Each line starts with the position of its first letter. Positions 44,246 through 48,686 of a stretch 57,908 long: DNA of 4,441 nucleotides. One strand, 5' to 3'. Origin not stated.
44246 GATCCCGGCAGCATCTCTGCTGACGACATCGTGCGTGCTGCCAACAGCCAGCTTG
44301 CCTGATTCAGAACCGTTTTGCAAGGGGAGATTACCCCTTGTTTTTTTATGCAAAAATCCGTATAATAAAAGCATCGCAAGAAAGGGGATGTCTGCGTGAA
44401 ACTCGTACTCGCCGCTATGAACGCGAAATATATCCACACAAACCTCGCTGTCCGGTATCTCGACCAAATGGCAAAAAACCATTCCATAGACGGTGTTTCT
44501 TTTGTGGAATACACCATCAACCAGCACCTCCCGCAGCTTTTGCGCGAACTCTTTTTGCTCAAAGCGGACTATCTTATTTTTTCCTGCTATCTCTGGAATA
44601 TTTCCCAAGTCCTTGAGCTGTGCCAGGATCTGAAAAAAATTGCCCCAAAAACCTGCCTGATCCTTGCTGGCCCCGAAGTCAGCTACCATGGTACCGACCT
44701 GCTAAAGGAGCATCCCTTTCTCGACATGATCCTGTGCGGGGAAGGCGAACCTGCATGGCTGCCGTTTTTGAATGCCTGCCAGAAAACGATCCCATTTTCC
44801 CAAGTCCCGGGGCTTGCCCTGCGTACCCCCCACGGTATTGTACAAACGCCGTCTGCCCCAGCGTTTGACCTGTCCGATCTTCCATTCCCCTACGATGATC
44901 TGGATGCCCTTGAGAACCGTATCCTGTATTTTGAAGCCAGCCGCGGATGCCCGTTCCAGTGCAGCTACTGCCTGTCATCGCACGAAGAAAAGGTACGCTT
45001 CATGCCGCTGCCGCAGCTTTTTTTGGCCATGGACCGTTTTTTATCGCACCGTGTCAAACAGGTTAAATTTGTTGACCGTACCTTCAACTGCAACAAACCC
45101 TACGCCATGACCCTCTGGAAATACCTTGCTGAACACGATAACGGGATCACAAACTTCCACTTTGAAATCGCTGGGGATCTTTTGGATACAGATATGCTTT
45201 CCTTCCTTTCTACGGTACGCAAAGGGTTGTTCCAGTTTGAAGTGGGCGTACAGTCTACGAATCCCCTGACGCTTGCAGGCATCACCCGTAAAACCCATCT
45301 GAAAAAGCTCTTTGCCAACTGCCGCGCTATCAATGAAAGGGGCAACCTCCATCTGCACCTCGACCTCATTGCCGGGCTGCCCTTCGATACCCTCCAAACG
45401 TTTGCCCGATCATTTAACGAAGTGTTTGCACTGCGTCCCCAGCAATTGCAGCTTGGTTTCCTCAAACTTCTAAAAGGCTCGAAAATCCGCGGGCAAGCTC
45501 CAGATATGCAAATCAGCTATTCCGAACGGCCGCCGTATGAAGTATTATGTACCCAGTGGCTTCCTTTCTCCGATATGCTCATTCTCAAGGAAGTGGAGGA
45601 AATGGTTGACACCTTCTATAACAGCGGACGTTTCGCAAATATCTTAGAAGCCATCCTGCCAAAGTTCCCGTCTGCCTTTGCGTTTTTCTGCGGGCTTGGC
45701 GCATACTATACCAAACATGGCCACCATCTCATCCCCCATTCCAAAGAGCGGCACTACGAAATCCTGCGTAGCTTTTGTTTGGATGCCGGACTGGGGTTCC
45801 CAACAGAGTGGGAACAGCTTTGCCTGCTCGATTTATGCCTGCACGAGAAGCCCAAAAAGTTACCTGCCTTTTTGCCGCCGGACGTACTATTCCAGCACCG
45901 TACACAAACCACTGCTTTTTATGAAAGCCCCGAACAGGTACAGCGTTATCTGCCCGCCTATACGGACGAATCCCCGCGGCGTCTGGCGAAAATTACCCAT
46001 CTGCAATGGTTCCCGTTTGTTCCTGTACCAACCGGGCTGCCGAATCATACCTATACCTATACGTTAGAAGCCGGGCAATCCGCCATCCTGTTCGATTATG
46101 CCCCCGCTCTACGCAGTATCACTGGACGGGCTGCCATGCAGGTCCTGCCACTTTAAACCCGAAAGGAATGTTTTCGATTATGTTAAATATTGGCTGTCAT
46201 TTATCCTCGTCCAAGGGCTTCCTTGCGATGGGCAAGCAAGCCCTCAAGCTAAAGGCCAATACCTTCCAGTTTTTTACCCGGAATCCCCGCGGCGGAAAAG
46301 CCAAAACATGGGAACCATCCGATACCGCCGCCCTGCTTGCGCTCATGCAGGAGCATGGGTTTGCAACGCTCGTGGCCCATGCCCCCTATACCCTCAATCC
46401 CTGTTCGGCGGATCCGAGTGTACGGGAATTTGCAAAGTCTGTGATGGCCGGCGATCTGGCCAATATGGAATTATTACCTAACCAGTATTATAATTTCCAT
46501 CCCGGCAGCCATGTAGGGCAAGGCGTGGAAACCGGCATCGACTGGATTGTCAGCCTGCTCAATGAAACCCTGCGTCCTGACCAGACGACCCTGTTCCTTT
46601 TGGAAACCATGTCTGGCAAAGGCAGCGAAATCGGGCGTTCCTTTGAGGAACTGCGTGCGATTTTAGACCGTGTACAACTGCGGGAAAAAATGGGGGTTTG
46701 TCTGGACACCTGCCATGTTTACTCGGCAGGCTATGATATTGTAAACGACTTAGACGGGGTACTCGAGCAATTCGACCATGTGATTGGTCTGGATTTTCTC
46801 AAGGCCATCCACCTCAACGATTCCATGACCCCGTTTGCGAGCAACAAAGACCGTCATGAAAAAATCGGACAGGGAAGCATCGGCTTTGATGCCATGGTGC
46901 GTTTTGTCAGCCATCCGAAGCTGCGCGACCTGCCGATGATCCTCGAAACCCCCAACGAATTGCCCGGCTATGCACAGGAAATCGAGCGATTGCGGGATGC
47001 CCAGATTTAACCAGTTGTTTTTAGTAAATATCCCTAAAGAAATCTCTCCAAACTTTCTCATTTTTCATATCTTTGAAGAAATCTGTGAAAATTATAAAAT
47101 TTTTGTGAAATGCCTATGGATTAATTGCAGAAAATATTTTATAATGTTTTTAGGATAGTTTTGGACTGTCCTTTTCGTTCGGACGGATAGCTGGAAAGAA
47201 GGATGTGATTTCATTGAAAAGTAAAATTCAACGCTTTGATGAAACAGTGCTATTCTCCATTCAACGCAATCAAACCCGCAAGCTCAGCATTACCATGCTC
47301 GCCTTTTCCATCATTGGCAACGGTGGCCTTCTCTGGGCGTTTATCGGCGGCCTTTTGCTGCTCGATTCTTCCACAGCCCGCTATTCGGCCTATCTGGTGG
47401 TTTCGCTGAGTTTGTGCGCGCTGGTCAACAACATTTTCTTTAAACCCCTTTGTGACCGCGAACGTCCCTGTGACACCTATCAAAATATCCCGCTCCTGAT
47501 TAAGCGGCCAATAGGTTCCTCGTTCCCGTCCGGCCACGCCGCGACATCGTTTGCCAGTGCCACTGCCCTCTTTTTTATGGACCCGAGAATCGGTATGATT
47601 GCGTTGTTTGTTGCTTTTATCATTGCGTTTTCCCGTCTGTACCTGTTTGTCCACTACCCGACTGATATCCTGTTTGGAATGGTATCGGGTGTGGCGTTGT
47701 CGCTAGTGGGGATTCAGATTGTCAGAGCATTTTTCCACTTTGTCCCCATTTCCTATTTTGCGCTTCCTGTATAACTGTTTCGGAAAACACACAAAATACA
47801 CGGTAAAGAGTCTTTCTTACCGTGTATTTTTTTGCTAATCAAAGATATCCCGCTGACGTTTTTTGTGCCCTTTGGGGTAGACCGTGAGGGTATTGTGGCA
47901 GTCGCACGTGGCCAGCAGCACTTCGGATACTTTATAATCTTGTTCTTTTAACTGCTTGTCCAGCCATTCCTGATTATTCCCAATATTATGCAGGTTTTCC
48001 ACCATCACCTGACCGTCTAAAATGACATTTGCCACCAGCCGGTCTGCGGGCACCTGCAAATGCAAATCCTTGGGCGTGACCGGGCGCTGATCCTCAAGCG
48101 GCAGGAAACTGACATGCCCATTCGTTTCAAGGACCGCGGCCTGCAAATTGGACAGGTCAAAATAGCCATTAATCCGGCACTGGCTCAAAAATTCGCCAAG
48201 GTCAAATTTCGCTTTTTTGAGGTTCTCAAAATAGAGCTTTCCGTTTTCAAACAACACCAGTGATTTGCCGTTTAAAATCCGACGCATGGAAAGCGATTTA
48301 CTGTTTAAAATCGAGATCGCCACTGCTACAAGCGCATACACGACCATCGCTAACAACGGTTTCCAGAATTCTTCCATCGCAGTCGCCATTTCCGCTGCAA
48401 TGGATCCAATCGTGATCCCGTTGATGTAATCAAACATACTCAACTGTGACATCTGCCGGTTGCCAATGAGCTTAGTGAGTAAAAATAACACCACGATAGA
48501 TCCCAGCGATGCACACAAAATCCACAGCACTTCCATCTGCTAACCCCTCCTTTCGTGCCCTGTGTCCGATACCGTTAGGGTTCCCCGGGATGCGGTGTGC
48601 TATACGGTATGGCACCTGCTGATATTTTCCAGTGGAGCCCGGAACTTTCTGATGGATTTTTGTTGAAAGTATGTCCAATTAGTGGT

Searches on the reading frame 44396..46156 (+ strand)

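Call 7: search_protein_families(library=pfam, proteins=[window:44396-46156:+])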
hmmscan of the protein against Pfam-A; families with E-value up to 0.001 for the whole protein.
window:44396-46156:+ (586 aa): 3 families
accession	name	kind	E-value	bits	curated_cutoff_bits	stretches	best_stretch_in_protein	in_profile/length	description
PF13311.11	DUF4080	-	2.2e-45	155.6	22.9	1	373-554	5-176/188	Protein of unknown function (DUF4080)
PF04055.27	Radical_SAM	-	4.9e-14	53.3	29.5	1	182-340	4-163/166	Radical SAM superfamily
PF02310.24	B12-binding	-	8e-13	48.7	32.1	1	7-120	5-116/121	B12 binding domain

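Call 81: search_protein_families(library=ncbifam, proteins=[window:44396-46156:+], max_evalue=1e-8)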
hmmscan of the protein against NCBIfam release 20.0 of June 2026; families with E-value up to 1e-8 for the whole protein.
window:44396-46156:+ (586 aa): 12 families
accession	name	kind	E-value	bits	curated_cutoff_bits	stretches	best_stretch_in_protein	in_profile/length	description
NF033712.0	B12_rSAM_KedN5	subfamily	1.3e-17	63.3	700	1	17-340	18-364/624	KedN5 family methylcobalamin-dependent radical SAM C-methyltransferase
TIGR04013.1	B12_SAM_MJ_1487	hypoth_equivalog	2e-16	59.8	251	1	60-226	47-203/382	TIGR04013 family B12-binding domain/radical SAM domain-containing protein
TIGR02026.1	BchE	equivalog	3.4e-14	52.6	481.35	1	51-352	58-371/497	magnesium-protoporphyrin IX monomethyl ester anaerobic oxidative cyclase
TIGR04367.1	HpnR_B12_rSAM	equivalog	4.6e-13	48.5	650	1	33-193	38-203/490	hopanoid C-3 methylase HpnR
NF050148.1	rSAM_ApyD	equivalog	2.9e-12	45.8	750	1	73-195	91-218/645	RiPP biosynthesis radical SAM protein ApyD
TIGR03975.1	rSAM_ocin_1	subfamily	6.4e-12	44.8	281.85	1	25-287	97-372/606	RiPP maturation radical SAM C-methyltransferase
TIGR04072.2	rSAM_ladder_B12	equivalog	9.6e-12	44.3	360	1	67-372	81-376/443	lipid biosynthesis B12-binding/radical SAM protein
NF038361.1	rSAM_Sden_1168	equivalog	3.2e-11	42.5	575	1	67-364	152-469/560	Sden_1168 family B12-binding radical SAM P-methyltransferase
TIGR03471.1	HpnJ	equivalog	3.8e-11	42.5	577.6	1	73-372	85-391/472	hopanoid biosynthesis associated radical SAM protein HpnJ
TIGR04479.1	bcpD_PhpK_rSAM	subfamily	1.2e-10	40.4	600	1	61-344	116-407/504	PhpK family radical SAM P-methyltransferase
TIGR04014.1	B12_SAM_MJ_0865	equivalog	4.5e-10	38.9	360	1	44-194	26-178/434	methyl-coenzyme M reductase glutamine C-methyltransferase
NF033070.1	rSAM_AprD4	equivalog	4.2e-09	35.8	500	1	154-346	175-366/456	AprD4 family radical SAM diol-dehydratase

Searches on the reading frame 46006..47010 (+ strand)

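Call 7: search_protein_families(library=pfam, proteins=[window:46006-47010:+])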
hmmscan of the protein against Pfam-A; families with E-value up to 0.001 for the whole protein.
window:46006-47010:+ (334 aa): 1 family
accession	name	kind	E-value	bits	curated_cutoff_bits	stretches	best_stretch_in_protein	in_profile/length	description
PF01261.30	AP_endonuc_2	-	2.3e-50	172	31.1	1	78-331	3-248/249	Xylose isomerase-like TIM barrel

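Call 81: search_protein_families(library=ncbifam, proteins=[window:46006-47010:+], max_evalue=1e-8)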
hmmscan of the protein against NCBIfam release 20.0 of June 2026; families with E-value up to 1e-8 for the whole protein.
window:46006-47010:+ (334 aa): 5 families
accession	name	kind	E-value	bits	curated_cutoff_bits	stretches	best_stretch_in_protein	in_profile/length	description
TIGR00587.1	nfo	subfamily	6.3e-84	281.5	129.65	1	62-330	3-277/279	deoxyribonuclease IV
NF002196.0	PRK01060.1-1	equivalog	6.6e-80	268.6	333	1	59-333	1-285/297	deoxyribonuclease IV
NF002197.0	PRK01060.1-2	equivalog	4.7e-72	242.5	376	1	59-332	9-287/289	deoxyribonuclease IV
NF002199.0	PRK01060.1-4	equivalog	7.8e-59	199.1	315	1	61-333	3-279/282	deoxyribonuclease IV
NF002198.0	PRK01060.1-3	equivalog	1.2e-26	93.9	244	1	60-331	3-250/253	deoxyribonuclease IV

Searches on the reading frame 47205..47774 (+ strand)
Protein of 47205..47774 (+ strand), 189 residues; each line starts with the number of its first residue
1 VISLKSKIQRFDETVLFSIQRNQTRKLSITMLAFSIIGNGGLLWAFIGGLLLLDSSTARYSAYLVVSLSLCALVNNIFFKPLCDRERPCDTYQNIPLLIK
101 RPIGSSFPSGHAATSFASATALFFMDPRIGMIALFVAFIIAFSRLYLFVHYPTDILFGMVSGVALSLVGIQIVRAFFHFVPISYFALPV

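Call 7: search_protein_families(library=pfam, proteins=[window:47205-47774:+])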
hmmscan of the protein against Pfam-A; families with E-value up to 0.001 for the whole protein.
window:47205-47774:+ (189 aa): 2 families
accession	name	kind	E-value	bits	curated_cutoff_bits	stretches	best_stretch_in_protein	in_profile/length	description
PF01569.27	PAP2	-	5.2e-22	78.4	27.2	1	62-174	3-126/130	PAP2 superfamily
PF14378.12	PAP2_3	-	1.3e-06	28.8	27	1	105-165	125-187/190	PAP2 superfamily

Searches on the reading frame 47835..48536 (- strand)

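Call 7: search_protein_families(library=pfam, proteins=[window:47835-48536:-])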
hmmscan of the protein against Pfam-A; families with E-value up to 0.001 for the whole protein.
window:47835-48536:- (233 aa): 2 families
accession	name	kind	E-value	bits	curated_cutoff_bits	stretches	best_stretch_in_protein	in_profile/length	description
PF04239.17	DUF421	-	1.1e-36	125.6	23.6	1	80-212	2-129/129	YetF C-terminal domain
PF20730.2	YetF_N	-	0.00014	22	26.5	1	13-74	11-73/76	YetF N-terminal transmembrane domain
